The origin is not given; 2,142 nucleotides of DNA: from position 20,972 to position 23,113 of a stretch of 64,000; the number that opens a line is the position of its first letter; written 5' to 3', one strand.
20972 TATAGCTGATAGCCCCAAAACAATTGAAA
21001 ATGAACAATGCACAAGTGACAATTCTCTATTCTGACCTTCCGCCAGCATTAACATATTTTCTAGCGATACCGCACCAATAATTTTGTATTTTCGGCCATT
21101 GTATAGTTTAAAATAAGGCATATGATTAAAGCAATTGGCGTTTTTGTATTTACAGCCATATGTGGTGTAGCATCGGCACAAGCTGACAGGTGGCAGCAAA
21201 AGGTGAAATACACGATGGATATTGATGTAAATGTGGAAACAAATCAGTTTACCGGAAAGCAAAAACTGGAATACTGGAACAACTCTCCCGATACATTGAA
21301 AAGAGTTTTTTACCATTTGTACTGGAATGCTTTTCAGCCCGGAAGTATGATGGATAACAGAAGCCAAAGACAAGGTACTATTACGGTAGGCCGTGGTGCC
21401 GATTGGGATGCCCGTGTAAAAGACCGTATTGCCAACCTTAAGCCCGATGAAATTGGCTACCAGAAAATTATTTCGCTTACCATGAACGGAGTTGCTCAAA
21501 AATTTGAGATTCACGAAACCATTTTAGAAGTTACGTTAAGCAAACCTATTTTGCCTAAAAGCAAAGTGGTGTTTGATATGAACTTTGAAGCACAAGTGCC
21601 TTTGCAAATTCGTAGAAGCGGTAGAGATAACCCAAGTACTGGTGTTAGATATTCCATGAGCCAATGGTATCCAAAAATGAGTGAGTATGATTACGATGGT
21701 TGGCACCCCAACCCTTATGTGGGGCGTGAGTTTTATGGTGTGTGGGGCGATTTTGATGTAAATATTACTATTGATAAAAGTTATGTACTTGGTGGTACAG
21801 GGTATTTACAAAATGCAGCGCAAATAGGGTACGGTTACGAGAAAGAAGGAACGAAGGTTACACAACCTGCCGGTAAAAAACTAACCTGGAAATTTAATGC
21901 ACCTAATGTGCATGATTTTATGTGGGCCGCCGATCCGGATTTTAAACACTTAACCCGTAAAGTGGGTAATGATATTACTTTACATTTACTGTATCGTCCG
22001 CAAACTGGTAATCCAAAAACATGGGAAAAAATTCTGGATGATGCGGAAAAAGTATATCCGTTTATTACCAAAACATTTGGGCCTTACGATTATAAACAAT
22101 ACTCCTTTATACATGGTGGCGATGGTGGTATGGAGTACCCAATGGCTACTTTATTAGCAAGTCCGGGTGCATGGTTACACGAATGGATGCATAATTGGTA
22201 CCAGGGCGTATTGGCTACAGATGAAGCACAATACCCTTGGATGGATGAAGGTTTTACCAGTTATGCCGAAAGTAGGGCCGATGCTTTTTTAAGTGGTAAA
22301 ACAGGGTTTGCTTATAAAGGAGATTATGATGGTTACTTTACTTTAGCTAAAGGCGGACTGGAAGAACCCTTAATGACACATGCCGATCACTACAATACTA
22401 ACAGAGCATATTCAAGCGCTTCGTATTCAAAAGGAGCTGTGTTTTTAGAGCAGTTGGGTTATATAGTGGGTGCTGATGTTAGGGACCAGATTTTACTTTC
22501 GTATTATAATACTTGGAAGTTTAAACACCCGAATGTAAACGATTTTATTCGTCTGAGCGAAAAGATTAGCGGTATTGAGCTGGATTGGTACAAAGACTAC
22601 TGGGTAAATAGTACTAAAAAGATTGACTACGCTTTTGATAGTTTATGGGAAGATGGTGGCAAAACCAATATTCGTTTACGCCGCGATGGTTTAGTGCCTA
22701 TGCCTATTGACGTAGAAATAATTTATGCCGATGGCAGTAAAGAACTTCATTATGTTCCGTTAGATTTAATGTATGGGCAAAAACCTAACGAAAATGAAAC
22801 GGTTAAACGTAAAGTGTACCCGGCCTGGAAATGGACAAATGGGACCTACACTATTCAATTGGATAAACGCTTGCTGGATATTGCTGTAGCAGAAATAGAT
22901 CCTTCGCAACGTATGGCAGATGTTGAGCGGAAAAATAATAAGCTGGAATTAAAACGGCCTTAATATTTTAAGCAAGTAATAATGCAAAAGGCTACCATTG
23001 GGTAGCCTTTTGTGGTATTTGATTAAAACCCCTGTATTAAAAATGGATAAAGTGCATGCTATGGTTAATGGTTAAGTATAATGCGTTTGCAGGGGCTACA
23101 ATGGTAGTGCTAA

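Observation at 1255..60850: Modular dispersed-repeat superfamily with a covarying palindromic core (10 full cores plus 3 variants in 64 kb)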

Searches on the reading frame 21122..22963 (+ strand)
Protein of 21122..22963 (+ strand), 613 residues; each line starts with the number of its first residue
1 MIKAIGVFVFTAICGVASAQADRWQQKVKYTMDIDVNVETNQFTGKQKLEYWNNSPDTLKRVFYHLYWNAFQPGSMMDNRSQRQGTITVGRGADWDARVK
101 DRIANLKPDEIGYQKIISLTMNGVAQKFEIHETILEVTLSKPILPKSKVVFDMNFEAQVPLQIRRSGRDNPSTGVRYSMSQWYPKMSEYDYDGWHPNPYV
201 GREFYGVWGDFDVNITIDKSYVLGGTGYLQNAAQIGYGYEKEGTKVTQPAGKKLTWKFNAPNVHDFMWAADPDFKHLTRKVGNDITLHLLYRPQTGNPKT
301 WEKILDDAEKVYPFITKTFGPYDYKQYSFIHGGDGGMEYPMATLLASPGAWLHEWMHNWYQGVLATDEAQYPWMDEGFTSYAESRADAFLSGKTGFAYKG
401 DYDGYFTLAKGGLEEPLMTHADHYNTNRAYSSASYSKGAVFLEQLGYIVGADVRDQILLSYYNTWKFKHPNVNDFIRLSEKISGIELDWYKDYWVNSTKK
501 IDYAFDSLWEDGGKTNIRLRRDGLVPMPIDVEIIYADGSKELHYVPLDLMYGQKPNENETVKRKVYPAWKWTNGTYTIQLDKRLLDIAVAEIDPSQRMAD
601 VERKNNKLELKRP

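Call 17: search_protein_families(library=pfam, proteins=[window:21122-22963:+])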
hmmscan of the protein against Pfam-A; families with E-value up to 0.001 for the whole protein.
window:21122-22963:+ (613 aa): 1 family
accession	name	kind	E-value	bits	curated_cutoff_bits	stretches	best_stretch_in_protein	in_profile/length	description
PF01433.26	Peptidase_M1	-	1.7e-09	38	27.7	1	352-494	72-218/218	Peptidase family M1 domain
